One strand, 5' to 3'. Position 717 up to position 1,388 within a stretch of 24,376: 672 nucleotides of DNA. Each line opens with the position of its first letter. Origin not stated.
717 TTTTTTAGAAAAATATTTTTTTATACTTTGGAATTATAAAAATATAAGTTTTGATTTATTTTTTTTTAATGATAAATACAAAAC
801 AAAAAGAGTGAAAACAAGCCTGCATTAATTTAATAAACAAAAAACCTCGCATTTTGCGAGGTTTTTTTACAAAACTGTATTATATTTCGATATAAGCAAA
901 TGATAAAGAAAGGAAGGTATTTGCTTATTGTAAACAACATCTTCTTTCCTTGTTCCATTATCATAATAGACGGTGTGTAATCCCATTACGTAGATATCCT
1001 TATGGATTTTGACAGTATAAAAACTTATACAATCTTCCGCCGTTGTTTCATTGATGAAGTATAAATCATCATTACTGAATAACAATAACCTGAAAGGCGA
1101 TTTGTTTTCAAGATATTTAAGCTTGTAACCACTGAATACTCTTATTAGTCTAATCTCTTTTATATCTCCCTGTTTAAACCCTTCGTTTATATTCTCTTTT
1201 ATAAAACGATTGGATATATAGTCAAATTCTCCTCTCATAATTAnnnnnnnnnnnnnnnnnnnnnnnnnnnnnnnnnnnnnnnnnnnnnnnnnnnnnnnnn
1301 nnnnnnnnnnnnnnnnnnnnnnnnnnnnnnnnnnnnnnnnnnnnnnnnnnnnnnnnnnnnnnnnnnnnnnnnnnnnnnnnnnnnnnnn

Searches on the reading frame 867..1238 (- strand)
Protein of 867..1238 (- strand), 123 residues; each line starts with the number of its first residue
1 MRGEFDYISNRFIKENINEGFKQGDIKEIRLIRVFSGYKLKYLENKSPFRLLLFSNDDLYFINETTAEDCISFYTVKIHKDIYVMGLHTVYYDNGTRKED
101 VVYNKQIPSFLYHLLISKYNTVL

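Call 6: search_protein_families(library=pfam, proteins=[window:867-1238:-], max_evalue=1)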
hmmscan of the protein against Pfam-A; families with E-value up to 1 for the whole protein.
window:867-1238:- (123 aa): 0 families

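Call 7: search_protein_families(library=ncbifam, proteins=[window:867-1238:-], max_evalue=1)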
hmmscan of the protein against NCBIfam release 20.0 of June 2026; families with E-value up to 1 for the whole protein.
window:867-1238:- (123 aa): 0 families

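Call 15: find_homologous_proteins(query=window:870-1238:-, max_evalue=0.01)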
Query window:870-1238:- (123 aa): 6 proteins with E <= 0.01 among 14 candidates.
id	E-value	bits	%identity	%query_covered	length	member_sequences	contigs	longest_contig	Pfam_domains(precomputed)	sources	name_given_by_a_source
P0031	1.4e-71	256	96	100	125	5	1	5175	-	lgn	-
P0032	4.4e-68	245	92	100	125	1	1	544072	-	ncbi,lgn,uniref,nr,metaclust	ncbi:hypothetical protein SAMN05421856_103150 [Chryseobacterium taichungense]|uniref:Uncharacterized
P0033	3.3e-61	222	84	99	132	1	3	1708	-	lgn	-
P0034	8.0e-60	218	82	100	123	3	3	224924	-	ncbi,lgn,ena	-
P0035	9.3e-57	208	81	99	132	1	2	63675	-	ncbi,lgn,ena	-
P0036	4.5e-47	177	73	98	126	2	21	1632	-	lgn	-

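Call 17: find_encoding_contigs(protein=P0032, flank=6000, max_places=3)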
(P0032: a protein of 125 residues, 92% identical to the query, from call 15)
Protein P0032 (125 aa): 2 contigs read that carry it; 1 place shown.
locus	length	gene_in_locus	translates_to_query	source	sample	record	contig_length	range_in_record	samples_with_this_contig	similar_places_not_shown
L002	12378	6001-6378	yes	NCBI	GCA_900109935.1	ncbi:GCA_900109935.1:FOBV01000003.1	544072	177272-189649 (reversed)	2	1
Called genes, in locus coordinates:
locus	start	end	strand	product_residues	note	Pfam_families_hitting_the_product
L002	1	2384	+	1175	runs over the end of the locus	-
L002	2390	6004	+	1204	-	PF20041:DUF6443, PF13488:Gly-zipper_Omp (weak)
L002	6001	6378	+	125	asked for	-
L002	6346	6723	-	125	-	PF01381:HTH_3, PF12844:HTH_19, PF13443:HTH_26 (weak), PF13560:HTH_31 (weak)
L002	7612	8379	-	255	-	PF23023:Anti-Pycsar_Apyc1, PF00753:Lactamase_B, PF12706:Lactamase_B_2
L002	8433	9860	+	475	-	-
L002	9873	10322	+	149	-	PF13185:GAF_2, PF01590:GAF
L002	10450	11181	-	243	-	PF01497:Peripla_BP_2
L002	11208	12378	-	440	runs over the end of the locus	PF03448:MgtE_N, PF00571:CBS, PF01769:MgtE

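Call 39: find_homologous_proteins(query=A3, max_evalue=0.01)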
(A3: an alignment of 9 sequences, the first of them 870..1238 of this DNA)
Query A3 (9 sequences) (123 aa, profile of the alignment): 20 proteins with E <= 0.01 among 2504 candidates.
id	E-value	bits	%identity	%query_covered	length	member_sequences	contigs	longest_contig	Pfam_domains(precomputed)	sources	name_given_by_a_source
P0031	8.5e-62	225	96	100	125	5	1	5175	-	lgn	-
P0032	3.8e-61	223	92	100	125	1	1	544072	-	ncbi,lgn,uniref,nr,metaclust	ncbi:hypothetical protein SAMN05421856_103150 [Chryseobacterium taichungense]|uniref:Uncharacterized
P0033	4.7e-60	219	84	99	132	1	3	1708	-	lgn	-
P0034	1.0e-57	211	82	100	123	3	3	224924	-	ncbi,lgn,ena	-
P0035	1.1e-57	211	81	99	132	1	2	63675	-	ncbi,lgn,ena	-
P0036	3.8e-51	190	73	98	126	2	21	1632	-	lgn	-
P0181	2.0e-44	169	45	86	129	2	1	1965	-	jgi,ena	-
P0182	1.4e-40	156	46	83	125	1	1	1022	-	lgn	-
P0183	3.8e-40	155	44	86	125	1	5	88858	-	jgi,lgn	jgi:hypothetical protein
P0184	1.4e-39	153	44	86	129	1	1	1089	-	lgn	-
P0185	2.4e-39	152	44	86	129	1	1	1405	-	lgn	-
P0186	1.5e-37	146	40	93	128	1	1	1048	-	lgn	-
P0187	2.3e-36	143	39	86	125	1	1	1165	-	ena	-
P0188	2.7e-35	139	39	86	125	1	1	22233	-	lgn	-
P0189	3.4e-35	139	40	86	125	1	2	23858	-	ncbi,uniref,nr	ncbi:hypothetical protein EKL97_14890 [Flavobacterium sp. LS1P28]|uniref:hypothetical protein n=1 Ta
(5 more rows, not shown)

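Call 48: predict_structure(alignment_id=A4)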
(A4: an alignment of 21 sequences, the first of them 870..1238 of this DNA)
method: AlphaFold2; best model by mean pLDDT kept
length: 123 residues; sequences in the alignment: 21
mean_pLDDT: 87.8   pTM: 0.81
mean pLDDT of the five models: 87.8, 87.2, 86.6, 86.1, 86.0
residues with pLDDT >= 90: 63; 70-90: 55; 50-70: 3; < 50: 2
segments of 3 or more residues with pLDDT < 50: none
pLDDT, mean of each block of 10 residues (from residue 1): 83 89 90 89 85 86 85 93 95 90 94 89 45
secondary structure, 60 per line:
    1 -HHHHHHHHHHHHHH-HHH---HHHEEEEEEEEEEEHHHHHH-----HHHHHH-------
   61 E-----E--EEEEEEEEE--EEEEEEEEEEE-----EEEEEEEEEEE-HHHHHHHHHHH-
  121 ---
elements in order: H2-15 E26-36 H37-42 H48-53 E70-78 E81-91 E97-107 H109-119

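Call 56: search_protein_families(library=padloc, proteins=[window:870-1238:-], max_evalue=1)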
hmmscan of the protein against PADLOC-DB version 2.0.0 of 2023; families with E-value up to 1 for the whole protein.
window:870-1238:- (123 aa): 0 families

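Call 58: fold_search(model_id=the predicted structure, library=pdb)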
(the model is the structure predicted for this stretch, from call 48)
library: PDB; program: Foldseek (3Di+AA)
matches with E <= 10: 286; with E <= 0.001: 0
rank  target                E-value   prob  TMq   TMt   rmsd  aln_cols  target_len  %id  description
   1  3ild                  5.2e-01  0.66  0.31  0.27   3.8        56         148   16  Structure of ORF157-K57A from Acidianus filamentous virus 1 (released 2010-03-23)
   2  3d2l_A                5.5e-01  0.10  0.22  0.13  12.2        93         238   13  Crystal structure of SAM-dependent methyltransferase (ZP_00538691.1) from EXIGUOBACTERIUM SP. 255-15 at 1.90 A resolut (released 2008-05-20)
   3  3vb8_A                7.4e-01  0.63  0.30  0.25   4.6        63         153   13  Crystal Structure of Engineered Protein, Northeast Structural Genomics Consortium Target OR43 (released 2012-06-06)
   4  3d2l_C                7.8e-01  0.11  0.23  0.13  12.2        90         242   14  Crystal structure of SAM-dependent methyltransferase (ZP_00538691.1) from EXIGUOBACTERIUM SP. 255-15 at 1.90 A resolut (released 2008-05-20)
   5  4qan_A                8.3e-01  0.20  0.30  0.11   9.0        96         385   11  Crystal structure of a cystatin-like protein (RUMGNA_02398) from Ruminococcus gnavus ATCC 29149 at 2.10 A resolution (released 2014-07-23)
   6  3ile                  9.3e-01  0.54  0.32  0.27   3.8        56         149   14  Crystal structure of ORF157-E86A of Acidianus filamentous virus 1 (released 2010-03-23)
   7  8p94_U                9.9e-01  0.12  0.23  0.12   8.0        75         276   12  Cryo-EM structure of cortactin stabilized Arp2/3-complex nucleated actin branches (released 2024-01-03)
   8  7r5k_R0               1.2e+00  0.23  0.29  0.03  11.0        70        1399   14  Human nuclear pore complex (constricted) (released 2022-06-22)
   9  6sg8_A                1.2e+00  0.16  0.23  0.09   3.6        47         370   15  Structure of Sosuga virus receptor binding protein (released 2019-10-09)
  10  4bg7_A                1.3e+00  0.11  0.23  0.26   7.5        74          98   11  Bacteriophage T5 Homolog of the Eukaryotic Transcription Coactivator PC4 Implicated in Recombination-Dependent DNA Rep (released 2013-09-11)
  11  3ii2                  1.4e+00  0.41  0.32  0.27   4.2        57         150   16  Structure of ORF157 from Acidianus Filamentous Virus 1 (released 2010-03-23)
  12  2nyk_A                1.5e+00  0.10  0.23  0.14   8.2        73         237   12  Crystal structure of m157 from mouse cytomegalovirus (released 2007-05-29)
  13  3vb8_B                1.6e+00  0.44  0.31  0.25   4.5        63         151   13  Crystal Structure of Engineered Protein, Northeast Structural Genomics Consortium Target OR43 (released 2012-06-06)
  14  7wzf                  1.6e+00  0.12  0.24  0.14   9.2        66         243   14  Structural and mechanism analysis of YunM (released 2023-02-22)
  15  6baq_H                1.6e+00  0.04  0.20  0.15  12.8       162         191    9  Mus musculus BPIFA1 (released 2018-05-09)
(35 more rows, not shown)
